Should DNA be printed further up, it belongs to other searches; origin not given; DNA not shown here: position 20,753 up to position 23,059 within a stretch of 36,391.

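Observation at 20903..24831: Second compact GRE cassette at host GC with inverted gene order and atypical active-site motifs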

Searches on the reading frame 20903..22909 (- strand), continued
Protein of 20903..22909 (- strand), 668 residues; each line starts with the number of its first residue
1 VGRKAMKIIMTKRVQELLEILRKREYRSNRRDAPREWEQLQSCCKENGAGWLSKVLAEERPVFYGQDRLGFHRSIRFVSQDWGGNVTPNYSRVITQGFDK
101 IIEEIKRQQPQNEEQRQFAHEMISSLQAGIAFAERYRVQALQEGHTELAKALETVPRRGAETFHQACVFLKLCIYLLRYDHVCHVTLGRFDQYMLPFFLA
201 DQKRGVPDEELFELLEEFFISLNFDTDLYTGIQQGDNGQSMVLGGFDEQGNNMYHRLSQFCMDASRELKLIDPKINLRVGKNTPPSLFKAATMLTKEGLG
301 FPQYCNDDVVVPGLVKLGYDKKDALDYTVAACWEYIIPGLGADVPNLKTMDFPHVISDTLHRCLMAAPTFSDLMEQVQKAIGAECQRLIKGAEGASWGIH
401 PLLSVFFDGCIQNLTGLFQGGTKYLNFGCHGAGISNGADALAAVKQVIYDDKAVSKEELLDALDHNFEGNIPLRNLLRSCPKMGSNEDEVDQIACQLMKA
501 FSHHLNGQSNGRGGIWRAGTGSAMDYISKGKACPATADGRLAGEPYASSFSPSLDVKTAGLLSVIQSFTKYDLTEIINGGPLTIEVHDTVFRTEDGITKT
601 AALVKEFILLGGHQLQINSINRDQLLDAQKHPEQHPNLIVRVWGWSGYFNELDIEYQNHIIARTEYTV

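Call 53: get_annotated_region(hit=H8, flank=3000)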
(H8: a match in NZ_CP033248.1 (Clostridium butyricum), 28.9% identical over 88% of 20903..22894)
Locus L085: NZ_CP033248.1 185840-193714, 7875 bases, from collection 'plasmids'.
description: Clostridium butyricum strain CFSA3989 plasmid pCFSA3989, complete sequence
organism: Clostridium butyricum (NCBI taxid 1492)
taxonomy: Bacteria; Bacillota; Clostridia; Eubacteriales; Clostridiaceae; Clostridium; Clostridium butyricum
host: -; source: environment swab; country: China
typing (MOB-suite, as given by PLSDB): non-mobilizable
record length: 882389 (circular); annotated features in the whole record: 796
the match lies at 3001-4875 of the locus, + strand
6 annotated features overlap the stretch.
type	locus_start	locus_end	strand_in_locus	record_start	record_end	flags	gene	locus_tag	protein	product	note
CDS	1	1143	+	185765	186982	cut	-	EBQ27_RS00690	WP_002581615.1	PocR ligand-binding domain-containing protein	-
CDS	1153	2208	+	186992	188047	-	-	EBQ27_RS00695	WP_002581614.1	AraC family transcriptional regulator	GO:0006355 - regulation of DNA-templated transcription [Evidence IEA]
CDS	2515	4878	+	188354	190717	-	-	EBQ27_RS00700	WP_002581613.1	glycyl radical protein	-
CDS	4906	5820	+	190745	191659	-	-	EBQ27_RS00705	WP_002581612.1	glycyl-radical enzyme activating protein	GO:0043687 - post-translational protein modification [Evidence IEA]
CDS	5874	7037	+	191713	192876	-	-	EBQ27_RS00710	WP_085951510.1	iron-containing alcohol dehydrogenase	-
CDS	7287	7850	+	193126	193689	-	ahpC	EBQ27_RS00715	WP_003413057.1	alkyl hydroperoxide reductase subunit C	GO:0006979 - response to oxidative stress [Evidence IEA]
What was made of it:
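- The C. butyricum dhaB1-dhaB2-dhaT locus also has an AraC-family regulator upstream (call 53).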

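Call 54: get_annotated_region(hit=H2, flank=3000)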
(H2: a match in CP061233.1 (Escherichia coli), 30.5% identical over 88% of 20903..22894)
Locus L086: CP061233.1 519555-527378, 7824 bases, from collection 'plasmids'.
description: Escherichia coli strain STEC639 plasmid pSTEC639_1, complete sequence
organism: Escherichia coli (NCBI taxid 562)
taxonomy: Bacteria; Pseudomonadota; Gammaproteobacteria; Enterobacterales; Enterobacteriaceae; Escherichia; Escherichia coli
host: -; source: Sheep,cell culture; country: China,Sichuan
typing (MOB-suite, as given by PLSDB): non-mobilizable
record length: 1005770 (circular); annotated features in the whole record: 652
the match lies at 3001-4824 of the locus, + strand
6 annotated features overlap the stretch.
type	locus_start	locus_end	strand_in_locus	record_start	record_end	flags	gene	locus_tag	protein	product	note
CDS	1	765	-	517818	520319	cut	ptsP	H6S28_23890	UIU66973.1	phosphoenolpyruvate--protein phosphotransferase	-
CDS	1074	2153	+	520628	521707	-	-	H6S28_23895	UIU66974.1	PTS fructose transporter subunit EIIC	-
CDS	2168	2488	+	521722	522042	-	-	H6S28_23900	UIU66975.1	PTS fructose-like transporter subunit IIB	-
CDS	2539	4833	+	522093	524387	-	-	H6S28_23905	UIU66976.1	formate C-acetyltransferase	-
CDS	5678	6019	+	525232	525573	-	-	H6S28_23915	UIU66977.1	PTS fructose-like transporter subunit IIB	-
CDS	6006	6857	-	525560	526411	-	-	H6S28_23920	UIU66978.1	helix-turn-helix transcriptional regulator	-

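Call 59: search_protein_families(library=pfam, proteins=[L004:9999-11804:+, L082:5917-9048:+, L021:12033-12980:+, L027:9022-9879:+, L009:5397-6611:+, L021:7415-8011:+, L021:15506-16336:-, L045:7434-9140:+, L084:7381-9135:+, L052:6073-6795:-], max_evalue=0.0001)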
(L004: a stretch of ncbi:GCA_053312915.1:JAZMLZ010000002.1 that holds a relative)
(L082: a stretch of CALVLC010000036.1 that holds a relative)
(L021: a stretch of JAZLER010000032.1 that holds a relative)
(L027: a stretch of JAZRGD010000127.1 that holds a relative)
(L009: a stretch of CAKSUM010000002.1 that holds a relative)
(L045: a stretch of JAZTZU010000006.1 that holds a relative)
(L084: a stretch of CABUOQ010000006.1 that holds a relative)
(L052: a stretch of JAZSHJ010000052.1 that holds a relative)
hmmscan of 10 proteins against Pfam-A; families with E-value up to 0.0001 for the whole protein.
L004:9999-11804:+ (602 aa): 3 families
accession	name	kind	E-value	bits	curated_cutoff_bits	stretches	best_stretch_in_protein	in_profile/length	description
PF07944.18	Beta-AFase-like_GH127_cat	-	2.6e-93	313.4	24.9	1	9-404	2-375/376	Beta-L-arabinofuranosidase, GH127 catalytic domain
PF20737.2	Glyco_hydro127C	-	1.1e-23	83.2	23.7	1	496-599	3-70/71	Glycoside hydrolase family 127 C-terminal domain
PF20736.2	Glyco_hydro127M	-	6.8e-08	33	24.2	1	415-467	2-59/95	Beta-L-arabinofuranosidase, GH127 middle domain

L082:5917-9048:+ (1044 aa): 3 families
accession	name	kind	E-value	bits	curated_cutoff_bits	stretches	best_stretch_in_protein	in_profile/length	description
PF07944.18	Beta-AFase-like_GH127_cat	-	1.8e-59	202.1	24.9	1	366-826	1-375/376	Beta-L-arabinofuranosidase, GH127 catalytic domain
PF20737.2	Glyco_hydro127C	-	2.1e-14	53.4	23.7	1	940-1041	11-71/71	Glycoside hydrolase family 127 C-terminal domain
PF20736.2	Glyco_hydro127M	-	3e-11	43.7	24.2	1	836-927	1-93/95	Beta-L-arabinofuranosidase, GH127 middle domain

L021:12033-12980:+ (316 aa): 1 family
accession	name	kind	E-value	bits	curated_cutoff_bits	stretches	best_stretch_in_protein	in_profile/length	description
PF01261.30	AP_endonuc_2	-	5e-29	102.2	31.1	1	32-259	9-230/249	Xylose isomerase-like TIM barrel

L027:9022-9879:+ (286 aa): 1 family
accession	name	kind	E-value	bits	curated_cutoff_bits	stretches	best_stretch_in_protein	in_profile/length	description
PF01261.30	AP_endonuc_2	-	6.9e-26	91.9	31.1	1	17-273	2-246/249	Xylose isomerase-like TIM barrel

L009:5397-6611:+ (405 aa): 3 families
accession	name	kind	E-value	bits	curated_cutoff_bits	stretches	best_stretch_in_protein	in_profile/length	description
PF01408.29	GFO_IDH_MocA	-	6e-16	59.7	24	1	4-125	3-120/120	Oxidoreductase family, NAD-binding Rossmann fold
PF22725.1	GFO_IDH_MocA_C3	-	5.8e-14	52.6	27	1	133-324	1-123/124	GFO/IDH/MocA C-terminal domain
PF02894.22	GFO_IDH_MocA_C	-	8.3e-11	42.5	22.9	1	137-324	1-127/218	Oxidoreductase family, C-terminal alpha/beta domain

L021:7415-8011:+ (199 aa): 1 family
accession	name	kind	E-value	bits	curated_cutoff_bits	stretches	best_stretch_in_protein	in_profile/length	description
PF16011.10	CBM9_2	-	1.2e-28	100.6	25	1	20-195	10-196/199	Carbohydrate-binding family 9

L021:15506-16336:- (276 aa): 2 families
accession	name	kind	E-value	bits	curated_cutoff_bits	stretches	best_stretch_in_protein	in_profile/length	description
PF12706.13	Lactamase_B_2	-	4.9e-18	65.9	27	1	45-222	2-184/200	Beta-lactamase superfamily domain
PF00753.33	Lactamase_B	-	4.6e-08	33.7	22.7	1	43-188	15-160/196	Metallo-beta-lactamase superfamily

L045:7434-9140:+ (569 aa): 4 families
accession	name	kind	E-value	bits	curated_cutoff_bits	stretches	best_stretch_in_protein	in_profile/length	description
PF02837.24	Glyco_hydro_2_N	-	2.3e-19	70.4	28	1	19-139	3-134/169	Glycosyl hydrolases family 2, sugar binding domain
PF22666.2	Glyco_hydro_2_N2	-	6.3e-12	46.3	27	1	69-137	48-116/167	Glycosyl hydrolase 2 galactose-binding domain-like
PF00703.27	Glyco_hydro_2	-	7.2e-12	46.5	23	1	182-272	2-109/109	Glycosyl hydrolases family 2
PF02836.23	Glyco_hydro_2_C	-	1.6e-07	31.2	21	1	313-456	39-200/302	Glycosyl hydrolases family 2, TIM barrel domain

L084:7381-9135:+ (585 aa): 4 families
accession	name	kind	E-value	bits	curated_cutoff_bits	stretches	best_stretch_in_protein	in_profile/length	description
PF02837.24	Glyco_hydro_2_N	-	2.4e-18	67.1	28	1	24-178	3-165/169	Glycosyl hydrolases family 2, sugar binding domain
PF02836.23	Glyco_hydro_2_C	-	9.8e-13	48.3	21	1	290-503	3-211/302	Glycosyl hydrolases family 2, TIM barrel domain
PF00703.27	Glyco_hydro_2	-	2.3e-11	44.9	23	1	190-286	7-109/109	Glycosyl hydrolases family 2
PF22666.2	Glyco_hydro_2_N2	-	6.5e-10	39.8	27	1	76-157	50-132/167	Glycosyl hydrolase 2 galactose-binding domain-like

L052:6073-6795:- (240 aa): 1 family
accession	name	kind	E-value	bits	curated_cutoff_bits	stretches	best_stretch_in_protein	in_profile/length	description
PF02673.24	BacA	-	1.4e-66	225.2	33.4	1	7-228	38-256/257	Bacitracin resistance protein BacA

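Call 63: search_protein_families(library=pfam, alignment_id=A4, max_evalue=0.00001)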
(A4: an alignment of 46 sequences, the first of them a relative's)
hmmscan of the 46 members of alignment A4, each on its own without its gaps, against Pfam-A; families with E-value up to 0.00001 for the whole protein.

A. member 1, L004:9999-11804:+ (602 aa): 3 families
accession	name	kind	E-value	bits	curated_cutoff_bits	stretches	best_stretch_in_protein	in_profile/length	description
PF07944.18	Beta-AFase-like_GH127_cat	-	2.6e-93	313.4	24.9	1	9-404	2-375/376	Beta-L-arabinofuranosidase, GH127 catalytic domain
PF20737.2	Glyco_hydro127C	-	1.1e-23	83.2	23.7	1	496-599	3-70/71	Glycoside hydrolase family 127 C-terminal domain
PF20736.2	Glyco_hydro127M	-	6.8e-08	33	24.2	1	415-467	2-59/95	Beta-L-arabinofuranosidase, GH127 middle domain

B. families by the number of members that match (of 46 scanned): 37 families (the first 25 are shown)
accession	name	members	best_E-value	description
PF07944.18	Beta-AFase-like_GH127_cat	4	5.7e-94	Beta-L-arabinofuranosidase, GH127 catalytic domain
PF20737.2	Glyco_hydro127C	4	3.3e-24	Glycoside hydrolase family 127 C-terminal domain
PF20736.2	Glyco_hydro127M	4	4.9e-16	Beta-L-arabinofuranosidase, GH127 middle domain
PF04616.20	Glyco_hydro_43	3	2.8e-58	Glycosyl hydrolases family 43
PF01261.30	AP_endonuc_2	3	5e-29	Xylose isomerase-like TIM barrel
PF02837.24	Glyco_hydro_2_N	3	2.3e-19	Glycosyl hydrolases family 2, sugar binding domain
PF02836.23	Glyco_hydro_2_C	3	9.8e-13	Glycosyl hydrolases family 2, TIM barrel domain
PF22666.2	Glyco_hydro_2_N2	3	2.9e-12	Glycosyl hydrolase 2 galactose-binding domain-like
PF00703.27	Glyco_hydro_2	3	7.2e-12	Glycosyl hydrolases family 2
PF00528.27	BPD_transp_1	2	2.4e-19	Binding-protein-dependent transport system inner membrane component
PF01547.30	SBP_bac_1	2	1.5e-15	Bacterial extracellular solute-binding protein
PF00873.25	ACR_tran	1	3.4e-239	AcrB/AcrD/AcrF family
PF08769.17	Spo0A_C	1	2.8e-45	Sporulation initiation factor Spo0A C terminal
PF09479.16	Flg_new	1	6.2e-43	Listeria-Bacteroides repeat domain (List_Bact_rpt)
PF00899.27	ThiF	1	3.2e-40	ThiF family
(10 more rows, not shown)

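Call 74: search_protein_representatives(protein=window:20903-22894:-)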
Query: 663 residues. Proteins with E-value up to 0.001 (for the whole library): 5984; up to 1e-10: 3237; up to 1e-30: 1630. The best 150 are listed.
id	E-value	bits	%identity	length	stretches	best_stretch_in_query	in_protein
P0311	4.4e-217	739.0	55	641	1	78-662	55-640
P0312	1.2e-198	678.1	49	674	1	5-662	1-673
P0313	1.5e-188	644.7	48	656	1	5-663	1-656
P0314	3.4e-188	643.6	48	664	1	5-663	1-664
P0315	9.8e-177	605.7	48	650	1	5-663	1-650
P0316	4.0e-175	600.4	47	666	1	5-661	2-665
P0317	1.1e-167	575.8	47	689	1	79-662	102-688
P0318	8.4e-167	572.9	48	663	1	77-662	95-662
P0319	4.2e-165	567.3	47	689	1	80-662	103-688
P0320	7.3e-163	559.9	46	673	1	77-661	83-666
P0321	1.2e-157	542.7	44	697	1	54-661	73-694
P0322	1.0e-152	526.3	46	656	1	78-663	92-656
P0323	9.5e-151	519.9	43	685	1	79-662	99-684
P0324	1.4e-150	519.3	50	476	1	189-661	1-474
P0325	3.9e-149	514.5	43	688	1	79-662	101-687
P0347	6.7e-102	358.4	35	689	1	72-660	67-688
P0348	7.0e-98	345.2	34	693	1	79-662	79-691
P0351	1.7e-93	330.7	36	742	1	80-660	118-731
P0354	4.0e-91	322.9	36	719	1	106-662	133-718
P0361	7.6e-84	298.8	31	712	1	79-660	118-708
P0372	3.6e-76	273.4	30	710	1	78-661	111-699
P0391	3.7e-71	256.9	31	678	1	58-659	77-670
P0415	2.4e-67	244.2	30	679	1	73-660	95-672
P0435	2.7e-65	237.5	30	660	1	70-659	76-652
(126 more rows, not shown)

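Call 81: list_cluster_members(proteins=[P0312, P0321, P0347, P0348, P0351, P0361, P0372, P0391, P0415, P0435])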
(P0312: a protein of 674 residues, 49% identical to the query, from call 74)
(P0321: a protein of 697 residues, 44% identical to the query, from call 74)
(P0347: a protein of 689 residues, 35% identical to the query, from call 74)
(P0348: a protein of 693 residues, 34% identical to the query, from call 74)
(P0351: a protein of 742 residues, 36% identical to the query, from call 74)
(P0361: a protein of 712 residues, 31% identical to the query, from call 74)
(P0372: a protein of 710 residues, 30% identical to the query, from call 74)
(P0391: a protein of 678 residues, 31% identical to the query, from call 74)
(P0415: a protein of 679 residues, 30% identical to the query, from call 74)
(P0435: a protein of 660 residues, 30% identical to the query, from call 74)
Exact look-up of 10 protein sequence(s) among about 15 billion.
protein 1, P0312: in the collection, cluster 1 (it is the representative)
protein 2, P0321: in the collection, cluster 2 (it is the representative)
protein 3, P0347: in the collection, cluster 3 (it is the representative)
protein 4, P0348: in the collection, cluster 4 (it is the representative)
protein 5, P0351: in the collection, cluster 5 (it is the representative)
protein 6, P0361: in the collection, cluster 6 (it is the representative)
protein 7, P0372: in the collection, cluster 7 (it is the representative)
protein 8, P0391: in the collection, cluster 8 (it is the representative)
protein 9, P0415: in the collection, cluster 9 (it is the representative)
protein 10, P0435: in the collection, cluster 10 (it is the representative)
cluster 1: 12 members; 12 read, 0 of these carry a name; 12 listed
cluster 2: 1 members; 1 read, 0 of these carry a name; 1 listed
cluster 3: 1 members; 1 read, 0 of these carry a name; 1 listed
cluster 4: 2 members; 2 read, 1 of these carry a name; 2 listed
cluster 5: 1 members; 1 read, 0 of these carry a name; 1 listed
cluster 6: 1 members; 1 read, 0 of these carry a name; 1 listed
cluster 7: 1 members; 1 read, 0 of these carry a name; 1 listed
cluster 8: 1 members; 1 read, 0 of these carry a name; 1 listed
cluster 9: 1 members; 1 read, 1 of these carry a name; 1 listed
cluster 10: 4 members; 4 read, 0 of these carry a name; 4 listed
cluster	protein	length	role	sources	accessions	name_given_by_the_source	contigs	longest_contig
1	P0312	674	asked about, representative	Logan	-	-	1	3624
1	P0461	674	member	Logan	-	-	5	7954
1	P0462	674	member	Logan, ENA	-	-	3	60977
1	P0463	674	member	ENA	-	-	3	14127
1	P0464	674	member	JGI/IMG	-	-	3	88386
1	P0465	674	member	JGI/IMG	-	-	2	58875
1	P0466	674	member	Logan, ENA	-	-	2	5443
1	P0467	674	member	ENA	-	-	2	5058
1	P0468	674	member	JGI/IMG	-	-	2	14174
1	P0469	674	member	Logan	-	-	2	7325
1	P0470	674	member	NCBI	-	-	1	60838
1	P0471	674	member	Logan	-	-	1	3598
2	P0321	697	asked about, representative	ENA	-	-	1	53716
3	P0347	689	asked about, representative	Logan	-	-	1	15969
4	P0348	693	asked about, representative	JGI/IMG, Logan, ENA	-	-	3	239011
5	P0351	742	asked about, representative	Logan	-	-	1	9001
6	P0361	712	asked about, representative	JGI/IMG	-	-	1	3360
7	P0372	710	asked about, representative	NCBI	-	-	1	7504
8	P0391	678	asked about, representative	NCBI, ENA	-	-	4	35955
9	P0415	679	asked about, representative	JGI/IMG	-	formate C-acetyltransferase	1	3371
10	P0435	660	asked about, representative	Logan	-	-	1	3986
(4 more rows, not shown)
